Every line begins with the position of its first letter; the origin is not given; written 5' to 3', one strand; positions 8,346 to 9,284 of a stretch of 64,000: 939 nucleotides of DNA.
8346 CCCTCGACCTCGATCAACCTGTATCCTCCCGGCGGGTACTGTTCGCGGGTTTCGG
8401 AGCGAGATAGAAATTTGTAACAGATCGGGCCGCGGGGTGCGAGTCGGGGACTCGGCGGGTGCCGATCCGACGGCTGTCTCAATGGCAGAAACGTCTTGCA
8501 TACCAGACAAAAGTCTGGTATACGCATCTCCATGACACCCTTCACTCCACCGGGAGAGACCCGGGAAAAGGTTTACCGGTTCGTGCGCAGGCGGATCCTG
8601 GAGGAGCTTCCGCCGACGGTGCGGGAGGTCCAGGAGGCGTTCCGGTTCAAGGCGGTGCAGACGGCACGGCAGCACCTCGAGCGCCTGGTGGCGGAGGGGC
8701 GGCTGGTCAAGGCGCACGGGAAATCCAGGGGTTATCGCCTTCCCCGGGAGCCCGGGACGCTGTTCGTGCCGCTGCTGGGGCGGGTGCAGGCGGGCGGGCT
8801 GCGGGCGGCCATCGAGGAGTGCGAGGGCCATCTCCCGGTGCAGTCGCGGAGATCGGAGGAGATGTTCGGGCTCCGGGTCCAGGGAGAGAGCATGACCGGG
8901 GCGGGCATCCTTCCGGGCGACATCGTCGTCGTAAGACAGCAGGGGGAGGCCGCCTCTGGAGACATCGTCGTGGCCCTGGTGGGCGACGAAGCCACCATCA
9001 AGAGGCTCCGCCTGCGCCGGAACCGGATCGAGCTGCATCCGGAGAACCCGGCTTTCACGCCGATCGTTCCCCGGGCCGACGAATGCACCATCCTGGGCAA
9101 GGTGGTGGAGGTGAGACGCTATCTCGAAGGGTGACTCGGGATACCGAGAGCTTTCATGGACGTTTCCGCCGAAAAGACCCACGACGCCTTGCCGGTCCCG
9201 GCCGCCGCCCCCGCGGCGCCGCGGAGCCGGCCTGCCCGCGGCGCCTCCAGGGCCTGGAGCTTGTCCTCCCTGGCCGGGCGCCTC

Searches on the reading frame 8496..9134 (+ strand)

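Call 24: search_protein_families(library=pfam, proteins=[window:8496-9134:+], max_evalue=0.00001)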
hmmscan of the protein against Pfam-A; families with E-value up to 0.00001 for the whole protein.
window:8496-9134:+ (212 aa): 2 families
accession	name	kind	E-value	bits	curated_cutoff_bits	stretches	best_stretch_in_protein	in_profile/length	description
PF00717.28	Peptidase_S24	-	3.4e-29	101.3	23.3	1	92-204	1-116/116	Peptidase S24-like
PF01726.22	LexA_DNA_bind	-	9.2e-08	32.2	23.7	1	24-79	9-65/65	LexA DNA binding domain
